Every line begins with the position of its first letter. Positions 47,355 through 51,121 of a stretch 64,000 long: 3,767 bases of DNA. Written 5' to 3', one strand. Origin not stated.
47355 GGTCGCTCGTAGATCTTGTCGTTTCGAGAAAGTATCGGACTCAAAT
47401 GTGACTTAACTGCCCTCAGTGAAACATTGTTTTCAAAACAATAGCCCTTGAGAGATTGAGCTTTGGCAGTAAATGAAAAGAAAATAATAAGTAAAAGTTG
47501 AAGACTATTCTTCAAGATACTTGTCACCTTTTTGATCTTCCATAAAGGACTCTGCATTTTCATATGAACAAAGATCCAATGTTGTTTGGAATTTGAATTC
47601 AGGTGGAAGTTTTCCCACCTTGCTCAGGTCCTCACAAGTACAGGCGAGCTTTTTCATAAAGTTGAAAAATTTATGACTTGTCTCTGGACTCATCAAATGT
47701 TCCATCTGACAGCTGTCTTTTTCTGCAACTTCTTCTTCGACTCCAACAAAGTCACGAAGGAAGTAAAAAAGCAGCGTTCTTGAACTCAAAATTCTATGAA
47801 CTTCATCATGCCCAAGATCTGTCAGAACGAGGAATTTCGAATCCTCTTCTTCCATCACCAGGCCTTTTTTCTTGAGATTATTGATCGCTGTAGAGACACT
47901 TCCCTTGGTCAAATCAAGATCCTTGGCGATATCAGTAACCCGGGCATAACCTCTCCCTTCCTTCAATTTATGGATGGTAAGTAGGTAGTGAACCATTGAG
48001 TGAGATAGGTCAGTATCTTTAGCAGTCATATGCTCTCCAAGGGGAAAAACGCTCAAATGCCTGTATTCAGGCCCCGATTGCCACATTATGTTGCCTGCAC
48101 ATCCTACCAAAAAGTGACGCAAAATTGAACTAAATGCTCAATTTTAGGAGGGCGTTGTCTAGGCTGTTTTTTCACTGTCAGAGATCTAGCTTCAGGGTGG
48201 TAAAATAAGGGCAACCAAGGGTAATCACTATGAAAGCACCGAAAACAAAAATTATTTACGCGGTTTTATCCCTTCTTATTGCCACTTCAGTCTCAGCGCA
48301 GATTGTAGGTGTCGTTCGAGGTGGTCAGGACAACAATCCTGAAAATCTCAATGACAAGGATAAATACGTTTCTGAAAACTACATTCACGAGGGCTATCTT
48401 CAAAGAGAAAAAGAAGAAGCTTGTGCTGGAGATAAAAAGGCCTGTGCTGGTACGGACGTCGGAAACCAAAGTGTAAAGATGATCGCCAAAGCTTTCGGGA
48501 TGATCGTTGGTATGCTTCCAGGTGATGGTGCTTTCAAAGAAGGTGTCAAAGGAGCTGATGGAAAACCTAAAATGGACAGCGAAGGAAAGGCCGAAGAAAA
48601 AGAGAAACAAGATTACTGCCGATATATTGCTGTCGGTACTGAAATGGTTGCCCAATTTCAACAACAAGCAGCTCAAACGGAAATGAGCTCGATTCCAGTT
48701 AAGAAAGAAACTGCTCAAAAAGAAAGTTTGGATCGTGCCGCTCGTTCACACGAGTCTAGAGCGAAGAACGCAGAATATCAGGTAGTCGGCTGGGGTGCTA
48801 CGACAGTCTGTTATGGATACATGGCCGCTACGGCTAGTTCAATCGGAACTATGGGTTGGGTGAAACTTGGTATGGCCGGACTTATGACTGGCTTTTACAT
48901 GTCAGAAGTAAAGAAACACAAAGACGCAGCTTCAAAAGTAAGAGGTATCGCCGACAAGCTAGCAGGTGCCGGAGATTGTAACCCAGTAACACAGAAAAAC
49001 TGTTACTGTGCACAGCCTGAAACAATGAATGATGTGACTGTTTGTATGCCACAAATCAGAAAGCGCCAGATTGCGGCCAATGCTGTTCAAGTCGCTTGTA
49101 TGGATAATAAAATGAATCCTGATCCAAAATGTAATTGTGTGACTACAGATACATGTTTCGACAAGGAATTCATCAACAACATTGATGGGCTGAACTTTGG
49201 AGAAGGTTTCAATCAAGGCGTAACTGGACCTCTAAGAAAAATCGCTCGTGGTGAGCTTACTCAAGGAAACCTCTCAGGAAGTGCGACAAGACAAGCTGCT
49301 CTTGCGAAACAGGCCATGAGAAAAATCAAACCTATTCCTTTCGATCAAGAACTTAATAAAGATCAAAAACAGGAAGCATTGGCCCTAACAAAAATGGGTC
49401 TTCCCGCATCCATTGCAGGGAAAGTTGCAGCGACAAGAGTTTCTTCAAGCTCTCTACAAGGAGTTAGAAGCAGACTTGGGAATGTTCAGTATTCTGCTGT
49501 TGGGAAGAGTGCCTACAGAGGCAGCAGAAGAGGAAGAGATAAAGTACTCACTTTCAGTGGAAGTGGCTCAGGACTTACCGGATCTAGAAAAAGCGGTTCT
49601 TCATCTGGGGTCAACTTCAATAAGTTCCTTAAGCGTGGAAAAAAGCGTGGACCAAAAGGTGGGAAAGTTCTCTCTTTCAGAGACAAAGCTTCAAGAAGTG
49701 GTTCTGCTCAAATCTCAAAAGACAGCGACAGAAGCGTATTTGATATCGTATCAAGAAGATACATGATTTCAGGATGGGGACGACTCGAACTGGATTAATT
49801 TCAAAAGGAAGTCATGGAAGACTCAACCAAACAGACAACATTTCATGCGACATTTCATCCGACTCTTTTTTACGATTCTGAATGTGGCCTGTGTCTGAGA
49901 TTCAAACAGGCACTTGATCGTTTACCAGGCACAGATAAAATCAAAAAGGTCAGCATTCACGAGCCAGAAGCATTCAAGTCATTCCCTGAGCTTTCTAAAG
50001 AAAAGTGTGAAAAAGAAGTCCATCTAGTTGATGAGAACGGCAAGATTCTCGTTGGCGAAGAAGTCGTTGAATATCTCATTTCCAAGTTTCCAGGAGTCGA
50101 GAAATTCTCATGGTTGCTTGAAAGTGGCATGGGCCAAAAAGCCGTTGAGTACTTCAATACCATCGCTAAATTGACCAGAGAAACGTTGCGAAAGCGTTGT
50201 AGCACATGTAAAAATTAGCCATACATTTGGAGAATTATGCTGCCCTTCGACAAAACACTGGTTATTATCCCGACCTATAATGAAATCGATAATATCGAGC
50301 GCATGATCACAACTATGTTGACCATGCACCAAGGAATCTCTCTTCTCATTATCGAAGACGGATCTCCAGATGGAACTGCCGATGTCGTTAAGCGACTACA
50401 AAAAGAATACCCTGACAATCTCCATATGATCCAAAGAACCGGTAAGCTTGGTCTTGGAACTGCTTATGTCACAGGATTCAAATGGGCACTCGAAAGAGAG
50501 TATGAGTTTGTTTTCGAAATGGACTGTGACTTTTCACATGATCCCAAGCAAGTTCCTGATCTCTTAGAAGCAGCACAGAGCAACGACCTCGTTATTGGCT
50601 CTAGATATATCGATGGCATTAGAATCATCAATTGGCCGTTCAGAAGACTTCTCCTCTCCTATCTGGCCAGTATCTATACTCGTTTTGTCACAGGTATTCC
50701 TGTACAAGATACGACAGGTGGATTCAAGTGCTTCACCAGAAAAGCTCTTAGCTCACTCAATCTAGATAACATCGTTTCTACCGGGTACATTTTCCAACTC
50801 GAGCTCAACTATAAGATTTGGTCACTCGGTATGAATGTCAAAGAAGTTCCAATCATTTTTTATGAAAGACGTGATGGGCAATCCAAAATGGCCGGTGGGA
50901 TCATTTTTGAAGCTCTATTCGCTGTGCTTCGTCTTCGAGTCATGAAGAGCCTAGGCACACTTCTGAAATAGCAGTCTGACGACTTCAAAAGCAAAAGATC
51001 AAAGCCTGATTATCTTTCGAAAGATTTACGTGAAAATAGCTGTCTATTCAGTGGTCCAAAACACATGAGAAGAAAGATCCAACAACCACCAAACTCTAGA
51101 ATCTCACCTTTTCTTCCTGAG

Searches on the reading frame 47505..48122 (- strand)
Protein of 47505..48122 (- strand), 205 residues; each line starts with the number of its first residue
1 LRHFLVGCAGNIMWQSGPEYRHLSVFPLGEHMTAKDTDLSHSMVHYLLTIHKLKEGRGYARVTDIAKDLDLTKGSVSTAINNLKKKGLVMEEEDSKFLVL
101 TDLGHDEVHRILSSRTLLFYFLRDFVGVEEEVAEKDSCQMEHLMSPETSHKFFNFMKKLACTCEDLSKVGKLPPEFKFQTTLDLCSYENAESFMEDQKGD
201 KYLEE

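Call 6: search_protein_families(library=pfam, proteins=[window:47505-48122:-], max_evalue=0.01)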
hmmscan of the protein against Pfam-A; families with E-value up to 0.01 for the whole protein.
window:47505-48122:- (205 aa): 13 families
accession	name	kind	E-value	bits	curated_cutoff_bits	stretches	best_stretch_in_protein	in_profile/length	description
PF01325.25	Fe_dep_repress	-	5.8e-10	39.7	26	1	38-93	1-56/60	Iron dependent repressor, N-terminal DNA binding domain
PF02742.21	Fe_dep_repr_C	-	6.1e-10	39.4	27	1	101-159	1-59/70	Iron dependent repressor, metal binding and dimerisation domain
PF12802.13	MarR_2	-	3.1e-06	27.7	27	1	47-92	11-53/61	MarR family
PF01978.25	TrmB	-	7.6e-05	22.9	25.6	1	58-96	21-59/68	Sugar-specific transcriptional regulator TrmB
PF01047.28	MarR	-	8.5e-05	22.8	24.6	1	41-92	3-50/59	MarR family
PF13730.12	HTH_36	-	8.5e-05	22.7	25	1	47-89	11-55/55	Helix-turn-helix domain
PF13463.12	HTH_27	-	0.00037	21.1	22.2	1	50-104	9-68/68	Winged helix DNA-binding domain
PF01022.26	HTH_5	-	0.00064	20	22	1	58-89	14-45/47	Bacterial regulatory protein, arsR family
PF09339.16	HTH_IclR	-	0.00067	19.8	22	0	53-89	12-48/52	IclR helix-turn-helix domain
PF13412.12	HTH_24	-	0.0019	18.2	21.9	1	62-89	20-47/48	Winged helix-turn-helix DNA-binding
PF24034.1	DUF7343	-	0.0029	17.9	27.6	1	52-89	11-48/62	Domain of unknown function (DUF7343)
PF14947.12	HTH_45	-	0.0053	17.2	25.5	0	57-106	17-64/77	Winged helix-turn-helix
PF21100.3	MCM_C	-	0.006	16.8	27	0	47-96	8-60/64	MCM protein C-terminal winged helix-turn-helix domain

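Call 7: search_protein_families(library=ncbifam, proteins=[window:47505-48122:-], max_evalue=0.01)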
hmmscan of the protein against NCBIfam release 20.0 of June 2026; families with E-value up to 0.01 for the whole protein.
window:47505-48122:- (205 aa): 10 families
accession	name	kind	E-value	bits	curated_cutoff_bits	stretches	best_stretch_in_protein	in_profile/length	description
NF003025.0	PRK03902.1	equivalog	6.2e-17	61.9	138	1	41-158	4-119/142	transcriptional regulator MntR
NF008273.0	PRK11050.1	equivalog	5.9e-15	55.2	153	1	45-159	40-152/156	manganese-binding transcriptional regulator MntR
NF053665.1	TransRegDtxRActin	equivalog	4.8e-08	32.7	290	1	44-158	9-122/233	iron-dependent transcriptional repressor DtxR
TIGR01884.1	cas_HTH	subfamily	7e-06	25.6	60.2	1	51-104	149-202/202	CRISPR-associated CARF protein Csa3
NF050133.1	TransRegFabT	equivalog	2.3e-05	24.7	200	1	44-92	29-76/138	fatty acid biosynthesis transcriptional regulator FabT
NF053606.1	Sta1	subfamily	3.4e-05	23.9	80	1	52-95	28-70/100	Sta1 family transcriptional regulator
NF003210.0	PRK04172.1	equivalog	6.4e-05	22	350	1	56-162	17-119/496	phenylalanine--tRNA ligase subunit alpha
NF040939.2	trans_reg_lrs14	equivalog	8.1e-05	22.6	90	1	50-94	27-71/103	Lrs14 family HTH-type transcriptional regulator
NF033788.1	HTH_metalloreg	subfamily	0.00022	21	55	1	58-98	24-64/77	metalloregulator ArsR/SmtB family transcription factor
NF033789.1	repress_SdpR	subfamily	0.00025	20.9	100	1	53-99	17-61/79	autorepressor SdpR family transcription factor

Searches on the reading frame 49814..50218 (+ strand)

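Call 6: search_protein_families(library=pfam, proteins=[window:49814-50218:+], max_evalue=0.01)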
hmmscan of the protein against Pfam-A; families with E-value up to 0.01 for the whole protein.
window:49814-50218:+ (134 aa): 1 family
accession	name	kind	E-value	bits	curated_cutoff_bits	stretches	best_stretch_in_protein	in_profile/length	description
PF04134.17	DCC1-like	-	3.2e-11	44.9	27.8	1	18-102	1-86/113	DCC1-like thiol-disulfide oxidoreductase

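Call 7: search_protein_families(library=ncbifam, proteins=[window:49814-50218:+], max_evalue=0.01)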
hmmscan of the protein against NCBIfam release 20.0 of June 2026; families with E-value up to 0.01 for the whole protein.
window:49814-50218:+ (134 aa): 0 families

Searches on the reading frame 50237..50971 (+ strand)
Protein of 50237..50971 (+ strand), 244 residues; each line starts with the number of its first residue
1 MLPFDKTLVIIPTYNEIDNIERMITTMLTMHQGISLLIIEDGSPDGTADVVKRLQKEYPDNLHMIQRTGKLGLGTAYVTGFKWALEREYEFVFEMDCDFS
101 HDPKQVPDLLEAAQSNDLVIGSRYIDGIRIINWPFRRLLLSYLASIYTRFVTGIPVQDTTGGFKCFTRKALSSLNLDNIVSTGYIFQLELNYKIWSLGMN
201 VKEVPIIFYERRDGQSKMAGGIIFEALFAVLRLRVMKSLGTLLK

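Call 6: search_protein_families(library=pfam, proteins=[window:50237-50971:+], max_evalue=0.01)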
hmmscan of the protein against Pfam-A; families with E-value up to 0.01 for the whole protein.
window:50237-50971:+ (244 aa): 3 families
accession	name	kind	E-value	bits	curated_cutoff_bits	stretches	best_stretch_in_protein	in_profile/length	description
PF00535.33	Glycos_transf_2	-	3.1e-27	96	23.3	1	9-172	2-165/168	Glycosyl transferase family 2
PF13641.12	Glyco_tranf_2_3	-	3e-06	27.9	27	1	7-73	3-71/230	Glycosyltransferase like family 2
PF10111.15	Glyco_tranf_2_2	-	0.002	18.1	27.3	1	9-102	2-97/276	Glycosyltransferase like family 2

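Call 7: search_protein_families(library=ncbifam, proteins=[window:50237-50971:+], max_evalue=0.01)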
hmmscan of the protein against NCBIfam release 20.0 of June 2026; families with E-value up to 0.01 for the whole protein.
window:50237-50971:+ (244 aa): 16 families
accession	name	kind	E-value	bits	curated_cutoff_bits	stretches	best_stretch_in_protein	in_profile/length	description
TIGR04182.1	glyco_TIGR04182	equivalog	1.5e-14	54.1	325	1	8-217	3-200/293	S-layer glycoprotein N-glycosyltransferase AglJ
NF058614.1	PPMAGASynPpgS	equivalog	2.9e-14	53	370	1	8-228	3-221/226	polyprenyl-phospho-N-acetylgalactosaminyl synthase PpgS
NF047588.1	GlcsyltransPgfSStrep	equivalog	3.7e-11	42.8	500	1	8-174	4-167/308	glycosyltransferase PgfS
NF041391.1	DPhHxTase_Halo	equivalog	4.3e-11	42.2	375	1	13-218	3-192/213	dolichyl-phosphate hexose transferase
TIGR03469.1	HpnB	hypoth_equivalog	4.2e-10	39.2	379.25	1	7-123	46-170/386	hopene-associated glycosyltransferase HpnB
TIGR03937.1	PgaC_IcaA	equivalog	7.9e-10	38.2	422.3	1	8-114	48-151/407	poly-beta-1,6-N-acetyl-D-glucosamine synthase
NF007986.1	PRK10714.1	equivalog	6.5e-09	35.2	529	1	4-172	5-170/316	undecaprenyl-phosphate 4-deoxy-4-formamido-L-arabinose transferase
NF007482.0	PRK10073.1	equivalog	1.5e-08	34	423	1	8-120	9-117/334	glycosyltransferase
TIGR04283.1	glyco_like_mftF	equivalog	2.7e-06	27.1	182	1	9-56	3-51/221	TIGR04283 family arsenosugar biosynthesis glycosyltransferase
NF041875.1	EPS_EpsD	equivalog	4.3e-06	26.3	370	1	9-84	3-78/325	exopolysaccharide biosynthesis glycosyltransferase EpsD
NF045692.1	OglycostaseCruG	equivalog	5.1e-06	25.7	600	1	6-118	42-157/386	2'-O-glycosyltransferase CruG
NF047683.1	TeichurnBiosyTuaG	equivalog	0.00023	20.9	400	1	8-87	9-88/252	teichuronic acid biosynthesis protein TuaG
NF038302.1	EPS_HpsE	equivalog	0.0011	18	300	1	9-64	5-64/307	hormogonium polysaccharide biosynthesis glycosyltransferase HpsE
NF053846.1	glyco_with_XrtP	equivalog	0.0021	16.8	520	1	10-68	46-103/440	XrtP-associated glycosyltransferase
NF053739.1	GlytfEpsEBac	equivalog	0.0031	16.5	450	1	6-70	2-67/265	glycosyltransferase EpsE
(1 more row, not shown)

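Call 95: search_solved_structures(query=window:50237-50971:+, max_evalue=0.00001)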
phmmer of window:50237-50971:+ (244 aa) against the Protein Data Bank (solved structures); distinct sequences matched with E-value up to 0.00001: 4.
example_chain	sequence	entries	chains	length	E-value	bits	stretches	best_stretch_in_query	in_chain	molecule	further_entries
5mlz_A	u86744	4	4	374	1.9e-31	112.5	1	6-234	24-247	Dolichol monophosphate mannose synthase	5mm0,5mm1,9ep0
9bhc_C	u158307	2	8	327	1.1e-08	38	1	3-121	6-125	Undecaprenyl-phosphate 4-deoxy-4-formamido-L-arabinose transferase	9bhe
8vxh_A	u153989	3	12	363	1.6e-08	37.5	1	3-122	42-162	Undecaprenyl-phosphate 4-deoxy-4-formamido-L-arabinose transferase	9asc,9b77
9hwj_A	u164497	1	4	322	2.4e-07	33.6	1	3-137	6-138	Undecaprenyl-phosphate 4-deoxy-4-formamido-L-arabinose transferase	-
